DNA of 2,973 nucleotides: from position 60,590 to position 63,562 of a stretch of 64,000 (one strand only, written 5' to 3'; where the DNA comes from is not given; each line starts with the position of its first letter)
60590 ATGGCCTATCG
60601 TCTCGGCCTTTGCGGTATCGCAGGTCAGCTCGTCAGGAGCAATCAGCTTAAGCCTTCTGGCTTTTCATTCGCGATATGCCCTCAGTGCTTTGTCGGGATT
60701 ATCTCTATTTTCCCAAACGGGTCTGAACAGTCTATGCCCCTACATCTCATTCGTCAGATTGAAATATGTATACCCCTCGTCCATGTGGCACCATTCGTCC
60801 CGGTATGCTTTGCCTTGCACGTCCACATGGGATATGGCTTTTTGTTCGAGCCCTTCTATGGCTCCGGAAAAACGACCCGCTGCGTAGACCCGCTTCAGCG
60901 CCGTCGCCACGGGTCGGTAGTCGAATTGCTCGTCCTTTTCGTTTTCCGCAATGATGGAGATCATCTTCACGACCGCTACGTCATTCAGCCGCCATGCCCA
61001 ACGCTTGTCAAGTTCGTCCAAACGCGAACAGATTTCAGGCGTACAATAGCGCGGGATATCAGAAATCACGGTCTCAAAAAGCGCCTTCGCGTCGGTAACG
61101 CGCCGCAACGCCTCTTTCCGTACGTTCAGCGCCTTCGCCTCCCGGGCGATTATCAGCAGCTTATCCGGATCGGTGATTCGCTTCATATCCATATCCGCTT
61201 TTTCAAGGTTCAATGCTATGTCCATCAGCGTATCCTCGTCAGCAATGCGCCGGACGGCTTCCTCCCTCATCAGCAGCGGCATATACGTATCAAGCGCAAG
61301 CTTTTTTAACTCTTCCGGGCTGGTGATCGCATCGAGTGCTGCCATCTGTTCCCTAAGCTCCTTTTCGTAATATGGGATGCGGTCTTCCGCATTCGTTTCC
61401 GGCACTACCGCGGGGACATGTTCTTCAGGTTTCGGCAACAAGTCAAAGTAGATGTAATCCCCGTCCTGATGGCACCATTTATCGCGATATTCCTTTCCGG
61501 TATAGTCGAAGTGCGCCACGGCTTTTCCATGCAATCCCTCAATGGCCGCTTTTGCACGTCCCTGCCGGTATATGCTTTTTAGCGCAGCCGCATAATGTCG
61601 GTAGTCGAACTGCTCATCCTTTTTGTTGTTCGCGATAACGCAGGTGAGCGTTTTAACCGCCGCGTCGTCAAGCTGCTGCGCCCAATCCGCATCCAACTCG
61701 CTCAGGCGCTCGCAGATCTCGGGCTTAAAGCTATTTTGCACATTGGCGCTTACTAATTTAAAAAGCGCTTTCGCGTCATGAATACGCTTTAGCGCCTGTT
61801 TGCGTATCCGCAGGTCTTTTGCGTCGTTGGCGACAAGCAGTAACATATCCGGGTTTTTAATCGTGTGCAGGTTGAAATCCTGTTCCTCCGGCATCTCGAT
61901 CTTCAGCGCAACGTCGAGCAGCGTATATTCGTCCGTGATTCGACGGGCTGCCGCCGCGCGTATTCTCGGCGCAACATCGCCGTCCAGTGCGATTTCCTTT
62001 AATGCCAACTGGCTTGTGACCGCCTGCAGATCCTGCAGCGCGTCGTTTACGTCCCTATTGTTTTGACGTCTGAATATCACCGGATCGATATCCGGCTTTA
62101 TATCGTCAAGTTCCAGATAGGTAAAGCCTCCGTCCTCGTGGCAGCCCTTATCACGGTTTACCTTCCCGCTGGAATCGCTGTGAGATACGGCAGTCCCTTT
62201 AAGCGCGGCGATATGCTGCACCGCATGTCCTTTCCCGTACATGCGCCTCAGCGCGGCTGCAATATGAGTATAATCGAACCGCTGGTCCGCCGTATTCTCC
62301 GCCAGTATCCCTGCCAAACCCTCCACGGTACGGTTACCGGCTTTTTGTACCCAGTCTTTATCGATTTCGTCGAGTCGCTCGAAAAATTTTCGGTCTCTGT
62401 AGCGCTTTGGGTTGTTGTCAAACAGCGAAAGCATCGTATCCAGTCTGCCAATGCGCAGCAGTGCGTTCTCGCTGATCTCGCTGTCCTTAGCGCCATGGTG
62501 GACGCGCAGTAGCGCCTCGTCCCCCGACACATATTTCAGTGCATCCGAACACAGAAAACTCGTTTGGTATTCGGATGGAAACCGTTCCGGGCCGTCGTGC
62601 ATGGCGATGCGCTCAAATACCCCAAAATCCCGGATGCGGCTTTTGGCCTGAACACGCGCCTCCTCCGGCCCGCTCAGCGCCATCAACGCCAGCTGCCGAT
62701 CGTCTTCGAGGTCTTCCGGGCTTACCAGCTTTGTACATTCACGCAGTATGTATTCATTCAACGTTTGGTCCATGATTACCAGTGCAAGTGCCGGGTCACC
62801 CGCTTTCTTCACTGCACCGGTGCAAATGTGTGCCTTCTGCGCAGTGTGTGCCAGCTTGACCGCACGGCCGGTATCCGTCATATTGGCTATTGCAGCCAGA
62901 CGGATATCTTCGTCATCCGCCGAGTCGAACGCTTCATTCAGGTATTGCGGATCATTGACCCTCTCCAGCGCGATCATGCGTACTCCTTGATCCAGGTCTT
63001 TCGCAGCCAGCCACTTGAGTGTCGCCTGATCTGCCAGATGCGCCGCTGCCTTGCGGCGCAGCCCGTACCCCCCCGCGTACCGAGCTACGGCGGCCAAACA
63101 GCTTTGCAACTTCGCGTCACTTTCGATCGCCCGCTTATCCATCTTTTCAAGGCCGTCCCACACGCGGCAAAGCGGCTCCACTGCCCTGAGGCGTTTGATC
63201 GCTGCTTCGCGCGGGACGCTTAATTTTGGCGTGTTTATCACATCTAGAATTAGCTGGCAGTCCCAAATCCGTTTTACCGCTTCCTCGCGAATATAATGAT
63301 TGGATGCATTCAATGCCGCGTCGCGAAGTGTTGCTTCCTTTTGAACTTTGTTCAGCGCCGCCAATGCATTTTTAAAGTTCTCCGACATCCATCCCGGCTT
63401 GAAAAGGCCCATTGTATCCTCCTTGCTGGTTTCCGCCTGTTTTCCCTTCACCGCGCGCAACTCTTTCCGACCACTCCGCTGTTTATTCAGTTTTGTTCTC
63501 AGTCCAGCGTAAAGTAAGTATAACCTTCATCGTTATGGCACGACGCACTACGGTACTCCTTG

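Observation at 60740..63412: Three tail-bearing modules fused in one 890-aa protein, so the tail motif is not strictly C-terminal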

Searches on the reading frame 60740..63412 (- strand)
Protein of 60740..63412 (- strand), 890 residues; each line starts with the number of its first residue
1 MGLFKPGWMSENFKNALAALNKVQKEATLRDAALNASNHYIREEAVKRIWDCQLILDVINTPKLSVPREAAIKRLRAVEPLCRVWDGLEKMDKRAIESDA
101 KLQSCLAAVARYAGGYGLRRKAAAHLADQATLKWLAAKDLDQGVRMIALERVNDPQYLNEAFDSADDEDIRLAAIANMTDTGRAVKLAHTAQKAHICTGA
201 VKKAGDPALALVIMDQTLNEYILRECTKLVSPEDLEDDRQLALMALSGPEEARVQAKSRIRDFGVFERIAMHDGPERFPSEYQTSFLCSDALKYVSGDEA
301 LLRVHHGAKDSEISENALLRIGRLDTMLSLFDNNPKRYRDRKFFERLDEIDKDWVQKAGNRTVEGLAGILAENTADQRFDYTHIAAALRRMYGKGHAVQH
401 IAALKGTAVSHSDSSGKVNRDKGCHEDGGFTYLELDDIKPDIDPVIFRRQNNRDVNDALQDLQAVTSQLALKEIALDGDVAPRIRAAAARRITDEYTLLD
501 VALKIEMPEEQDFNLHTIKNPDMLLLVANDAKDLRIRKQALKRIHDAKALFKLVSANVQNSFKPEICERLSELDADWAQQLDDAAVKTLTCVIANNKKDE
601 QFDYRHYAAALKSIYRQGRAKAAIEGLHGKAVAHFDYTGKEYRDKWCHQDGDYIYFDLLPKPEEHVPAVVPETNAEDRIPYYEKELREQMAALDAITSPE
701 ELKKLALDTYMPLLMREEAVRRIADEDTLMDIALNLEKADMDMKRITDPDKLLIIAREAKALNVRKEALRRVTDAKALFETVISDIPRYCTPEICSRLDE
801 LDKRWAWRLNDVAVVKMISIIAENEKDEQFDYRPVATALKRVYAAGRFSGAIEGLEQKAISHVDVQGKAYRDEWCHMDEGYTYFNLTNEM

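Call 6: search_protein_families(library=ncbifam, proteins=[window:60740-63412:-], max_evalue=0.01)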
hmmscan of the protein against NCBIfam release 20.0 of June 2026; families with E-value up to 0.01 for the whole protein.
window:60740-63412:- (890 aa): 0 families

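Call 7: search_protein_families(library=pfam, proteins=[window:60740-63412:-], max_evalue=0.01)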
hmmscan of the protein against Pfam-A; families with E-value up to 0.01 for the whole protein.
window:60740-63412:- (890 aa): 0 families

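Call 11: find_homologous_proteins(query=window:60740-63412:-, max_evalue=0.001)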
Query window:60740-63412:- (890 aa): 4 proteins with E <= 0.001 among 8000 candidates.
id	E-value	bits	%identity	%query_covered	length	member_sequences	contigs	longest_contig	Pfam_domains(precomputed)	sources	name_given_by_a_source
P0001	0.0e+0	2001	100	100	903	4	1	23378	-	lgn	-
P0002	0.0e+0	1517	76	100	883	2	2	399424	-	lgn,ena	-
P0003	0.0e+0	1086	58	100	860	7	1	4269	-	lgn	-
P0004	1.6e-4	38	25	29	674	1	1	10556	PF02985.29,PF13646.13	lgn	-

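Call 15: find_encoding_contigs(protein=P0002, flank=10000, max_places=4)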
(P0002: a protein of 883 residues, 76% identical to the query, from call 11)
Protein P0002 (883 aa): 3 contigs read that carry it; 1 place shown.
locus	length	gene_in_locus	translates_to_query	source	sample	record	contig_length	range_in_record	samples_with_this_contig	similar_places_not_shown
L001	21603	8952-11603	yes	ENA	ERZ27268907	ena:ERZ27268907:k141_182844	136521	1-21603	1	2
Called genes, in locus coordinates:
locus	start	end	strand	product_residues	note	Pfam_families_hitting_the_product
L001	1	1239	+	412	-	?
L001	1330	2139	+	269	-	PF07508:Recombinase, PF13408:Zn_ribbon_recom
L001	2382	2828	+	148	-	-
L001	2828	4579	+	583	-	PF00069:Pkinase, PF01636:APH (faint), PF07714:PK_Tyr_Ser-Thr, PF12330:Haspin_kinase, PF03109:ABC1 (weak), PF12799:LRR_4 (faint), PF23952:LRR_EndoS (faint)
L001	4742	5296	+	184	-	PF00293:NUDIX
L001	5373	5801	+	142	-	-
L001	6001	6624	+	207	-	-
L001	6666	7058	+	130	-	-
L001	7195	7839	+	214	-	-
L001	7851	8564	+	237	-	-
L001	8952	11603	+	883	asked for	-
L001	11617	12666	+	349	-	-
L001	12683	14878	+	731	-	PF04055:Radical_SAM, PF13186:SPASM (weak), PF04055:Radical_SAM, PF13353:Fer4_12 (weak), PF13186:SPASM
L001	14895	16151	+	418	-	-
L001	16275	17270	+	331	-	-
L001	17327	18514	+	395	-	-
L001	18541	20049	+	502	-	PF12799:LRR_4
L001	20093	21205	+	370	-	PF13646:HEAT_2 (faint)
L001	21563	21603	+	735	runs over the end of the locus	-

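Call 16: find_encoding_contigs(protein=P0003, flank=10000, max_places=4)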
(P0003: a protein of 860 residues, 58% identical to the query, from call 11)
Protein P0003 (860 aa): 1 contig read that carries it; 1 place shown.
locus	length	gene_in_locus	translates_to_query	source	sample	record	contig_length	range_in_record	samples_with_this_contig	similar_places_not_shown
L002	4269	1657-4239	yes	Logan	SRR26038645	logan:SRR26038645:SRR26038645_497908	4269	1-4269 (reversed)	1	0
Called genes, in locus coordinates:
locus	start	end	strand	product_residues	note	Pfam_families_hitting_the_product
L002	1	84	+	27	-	?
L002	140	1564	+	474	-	-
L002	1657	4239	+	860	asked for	-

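Call 54: predict_structure(alignment_id=A4)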
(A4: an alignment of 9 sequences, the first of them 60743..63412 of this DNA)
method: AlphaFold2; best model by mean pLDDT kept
length: 890 residues; sequences in the alignment: 9
mean_pLDDT: 80.4   pTM: 0.46
mean pLDDT of the five models: 80.4, 78.8, 78.4, 76.3, 75.4
residues with pLDDT >= 90: 276; 70-90: 449; 50-70: 80; < 50: 85
segments of 3 or more residues with pLDDT < 50: 1-7, 416-427, 598-600, 637-651, 660-684, 826-828, 864-879, 888-890
pLDDT, mean of each block of 10 residues (from residue 1): 45 81 87 86 90 92 75 92 89 89 94 89 94 94 95 94 93 93 95 94 96 93 95 93 95 95 94 83 76 93 91 92 91 87 92 86 87 65 91 79 85 52 49 79 53 69 75 80 84 85 76 77 87 86 88 82 87 87 88 68 80 85 82 58 38 65 30 36 52 76 83 79 87 75 82 85 84 88 84 86 88 91 62 87 88 83 47 38 64
secondary structure, 60 per line:
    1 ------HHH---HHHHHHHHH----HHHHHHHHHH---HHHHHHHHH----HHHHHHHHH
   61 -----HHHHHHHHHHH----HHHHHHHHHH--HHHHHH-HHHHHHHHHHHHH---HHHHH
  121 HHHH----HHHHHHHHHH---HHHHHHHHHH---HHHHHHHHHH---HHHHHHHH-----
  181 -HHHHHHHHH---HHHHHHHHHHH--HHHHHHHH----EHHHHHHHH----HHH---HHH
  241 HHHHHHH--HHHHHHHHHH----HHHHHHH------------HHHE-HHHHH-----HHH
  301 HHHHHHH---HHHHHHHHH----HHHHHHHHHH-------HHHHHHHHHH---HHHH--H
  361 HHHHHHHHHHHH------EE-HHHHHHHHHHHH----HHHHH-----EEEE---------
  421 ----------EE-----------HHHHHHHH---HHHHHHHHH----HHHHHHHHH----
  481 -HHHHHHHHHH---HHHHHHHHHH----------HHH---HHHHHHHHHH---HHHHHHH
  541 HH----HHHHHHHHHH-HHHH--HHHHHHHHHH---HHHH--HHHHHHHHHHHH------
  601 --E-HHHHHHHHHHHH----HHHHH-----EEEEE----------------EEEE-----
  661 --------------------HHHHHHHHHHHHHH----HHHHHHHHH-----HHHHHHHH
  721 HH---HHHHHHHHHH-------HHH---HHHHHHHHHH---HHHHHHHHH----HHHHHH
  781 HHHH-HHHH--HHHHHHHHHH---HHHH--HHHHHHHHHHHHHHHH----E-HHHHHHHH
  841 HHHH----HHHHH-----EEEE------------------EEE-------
elements in order (helices of 4 or more, strands of 3 or more residues): H13-21 H26-35 H39-47 H52-60 H66-76 H81-90 H93-98 H100-112 H116-124 H129-138 H142-151 H155-164 H168-175 H182-190 H194-204 H207-214 H220-227 H238-247 H250-259 H264-270 H288-292 H298-307 H311-319 H324-333 H341-350 H354-357 H360-372 H382-393 H398-402 E408-411 H444-451 H455-463 H468-476 H482-491 H495-504 H521-530 H534-542 H547-556 H558-561 H564-573 H577-580 H583-594 H605-616 H621-625 E631-635 E652-655 H681-694 H699-707 H713-722 H726-735 H749-758 H762-770 H775-784 H786-789 H792-801 H805-808 H811-826 H833-844 H849-853 E859-862 E881-883

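Call 70: fold_search(model_id=the predicted structure, library=pdb)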
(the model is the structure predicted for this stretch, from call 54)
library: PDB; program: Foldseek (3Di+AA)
matches with E <= 10: 1222; with E <= 0.001: 143
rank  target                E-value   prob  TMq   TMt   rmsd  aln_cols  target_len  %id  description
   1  4xri                  9.4e-07  1.00  0.16  0.16  31.0      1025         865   13  Crystal Structure of Importin Beta in an Ammonium Sulfate Condition (released 2016-01-27)
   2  3w3x_A                5.5e-06  1.00  0.12  0.11  29.1       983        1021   11  Crystal structure of Kap121p bound to Pho4p (released 2013-04-10)
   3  3w3z_A                7.0e-06  1.00  0.15  0.14  26.4       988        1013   11  Crystal structure of Kap121p bound to RanGTP (released 2013-04-10)
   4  9n78_LM               7.0e-06  1.00  0.15  0.12  35.0      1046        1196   11  SSU processome maturation and disassembly, State L (released 2025-11-05)
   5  7q3l_A                7.0e-06  1.00  0.13  0.14  30.1       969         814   10  Human 17S U2 snRNP 5' domain (released 2022-03-30)
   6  9im6_A                7.2e-06  1.00  0.16  0.14  29.3       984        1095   13  Structure of influenza A virus RNA polymerase PB1 and nuclear import host factor RanBP5 complex (released 2024-11-27)
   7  9n77_LM               8.1e-06  1.00  0.13  0.09  39.4       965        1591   10  SSU processome maturation and disassembly, State K (released 2025-11-05)
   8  4zj7_A                9.1e-06  1.00  0.18  0.17  28.9      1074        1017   10  Crystal structure of the karyopherin Kap121p bound to the extreme C-terminus of the protein phosphatase Cdc14p (released 2015-06-03)
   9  9n73_LM               9.1e-06  1.00  0.12  0.09  37.9       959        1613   10  SSU processome maturation and disassembly, State G (released 2025-10-29)
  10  9n74_LM               9.8e-06  1.00  0.13  0.09  40.9      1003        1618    9  SSU processome maturation and disassembly, State H (released 2025-10-29)
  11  3w3w_A                1.1e-05  1.00  0.13  0.12  27.4       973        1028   10  Crystal structure of Kap121p bound to Ste12p (released 2013-04-10)
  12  9n75_LM               1.5e-05  1.00  0.13  0.09  38.2       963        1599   10  SSU processome maturation and disassembly, State I (released 2025-11-05)
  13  7q4o_A                1.7e-05  1.00  0.13  0.13  33.0      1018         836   12  Substrate-bound A-like U2 snRNP (released 2022-03-30)
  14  6xu2_A                2.6e-05  0.99  0.13  0.11  33.1      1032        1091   11  Human karyopherin RanBP5 (isoform-3) (released 2020-04-22)
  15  3w3t                  3.3e-05  1.00  0.16  0.15  26.5       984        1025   11  Crystal structure of Kap121p (released 2013-04-10)
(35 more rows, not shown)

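Call 71: search_protein_families(library=padloc, proteins=[window:60743-63412:-], max_evalue=0.001)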
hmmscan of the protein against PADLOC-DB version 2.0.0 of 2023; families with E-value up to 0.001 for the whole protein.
window:60743-63412:- (890 aa): 0 families
